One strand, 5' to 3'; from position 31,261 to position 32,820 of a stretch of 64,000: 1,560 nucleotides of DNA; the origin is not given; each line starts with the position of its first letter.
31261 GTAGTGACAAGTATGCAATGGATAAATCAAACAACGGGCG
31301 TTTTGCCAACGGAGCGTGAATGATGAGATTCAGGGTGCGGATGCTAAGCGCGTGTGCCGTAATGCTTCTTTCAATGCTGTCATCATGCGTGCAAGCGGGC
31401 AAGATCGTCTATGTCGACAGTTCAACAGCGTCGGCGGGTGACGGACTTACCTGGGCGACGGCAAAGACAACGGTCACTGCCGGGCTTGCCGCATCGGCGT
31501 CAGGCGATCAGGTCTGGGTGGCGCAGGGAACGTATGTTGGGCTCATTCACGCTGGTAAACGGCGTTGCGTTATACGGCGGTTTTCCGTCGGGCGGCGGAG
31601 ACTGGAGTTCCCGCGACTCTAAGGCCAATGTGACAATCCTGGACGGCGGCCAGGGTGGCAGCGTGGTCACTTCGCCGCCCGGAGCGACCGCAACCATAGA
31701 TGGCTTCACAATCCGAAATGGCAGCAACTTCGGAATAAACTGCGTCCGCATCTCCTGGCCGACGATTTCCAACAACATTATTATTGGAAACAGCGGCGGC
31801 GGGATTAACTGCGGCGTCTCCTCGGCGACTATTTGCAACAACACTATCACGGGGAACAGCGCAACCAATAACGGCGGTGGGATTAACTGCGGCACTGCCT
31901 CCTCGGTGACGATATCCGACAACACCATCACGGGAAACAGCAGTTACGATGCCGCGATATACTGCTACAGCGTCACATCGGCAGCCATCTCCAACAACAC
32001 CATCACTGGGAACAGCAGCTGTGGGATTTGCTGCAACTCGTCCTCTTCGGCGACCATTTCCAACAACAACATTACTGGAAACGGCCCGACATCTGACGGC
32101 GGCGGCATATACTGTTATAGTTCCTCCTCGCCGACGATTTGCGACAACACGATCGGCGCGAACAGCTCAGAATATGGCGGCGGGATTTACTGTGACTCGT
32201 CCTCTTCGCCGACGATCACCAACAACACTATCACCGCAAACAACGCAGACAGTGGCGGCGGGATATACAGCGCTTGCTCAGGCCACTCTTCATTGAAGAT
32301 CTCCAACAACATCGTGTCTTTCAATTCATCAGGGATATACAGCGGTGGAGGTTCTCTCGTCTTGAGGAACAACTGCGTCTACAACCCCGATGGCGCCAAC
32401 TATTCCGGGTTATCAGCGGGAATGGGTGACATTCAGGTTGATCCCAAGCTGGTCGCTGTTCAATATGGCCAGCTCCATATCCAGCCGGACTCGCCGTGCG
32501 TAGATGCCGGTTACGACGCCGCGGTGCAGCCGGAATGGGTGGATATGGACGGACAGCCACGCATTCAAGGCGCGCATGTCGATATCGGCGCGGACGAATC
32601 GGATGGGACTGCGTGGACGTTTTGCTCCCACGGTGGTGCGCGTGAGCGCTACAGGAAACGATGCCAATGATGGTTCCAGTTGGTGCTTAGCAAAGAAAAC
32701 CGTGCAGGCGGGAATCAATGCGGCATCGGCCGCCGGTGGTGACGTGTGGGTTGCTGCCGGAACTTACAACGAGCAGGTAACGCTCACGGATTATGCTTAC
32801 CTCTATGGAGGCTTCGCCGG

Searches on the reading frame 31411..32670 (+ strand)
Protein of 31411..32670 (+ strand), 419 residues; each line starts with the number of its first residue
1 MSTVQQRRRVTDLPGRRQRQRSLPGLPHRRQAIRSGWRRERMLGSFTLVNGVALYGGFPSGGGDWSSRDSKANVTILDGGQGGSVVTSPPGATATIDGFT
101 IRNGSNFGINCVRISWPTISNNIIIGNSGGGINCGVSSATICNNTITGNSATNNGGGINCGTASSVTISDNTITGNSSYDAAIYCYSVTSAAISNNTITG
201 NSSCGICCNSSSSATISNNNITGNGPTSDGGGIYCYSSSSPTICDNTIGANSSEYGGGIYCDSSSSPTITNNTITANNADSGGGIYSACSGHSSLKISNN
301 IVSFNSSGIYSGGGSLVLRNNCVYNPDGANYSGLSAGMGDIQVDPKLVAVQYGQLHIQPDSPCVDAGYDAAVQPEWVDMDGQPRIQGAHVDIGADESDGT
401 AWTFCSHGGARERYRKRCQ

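Call 83: search_protein_families(library=pfam, proteins=[window:31411-32670:+], max_evalue=0.00001)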
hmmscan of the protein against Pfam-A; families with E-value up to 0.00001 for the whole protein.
window:31411-32670:+ (419 aa): 2 families
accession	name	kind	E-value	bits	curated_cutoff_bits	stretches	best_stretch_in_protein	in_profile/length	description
PF13229.12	Beta_helix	-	6.3e-27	94.6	25.9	2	157-322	2-157/158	Right handed beta helix region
PF05048.19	NosD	-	1.2e-16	61.3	23.6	1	95-278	6-173/212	Periplasmic copper-binding protein (NosD)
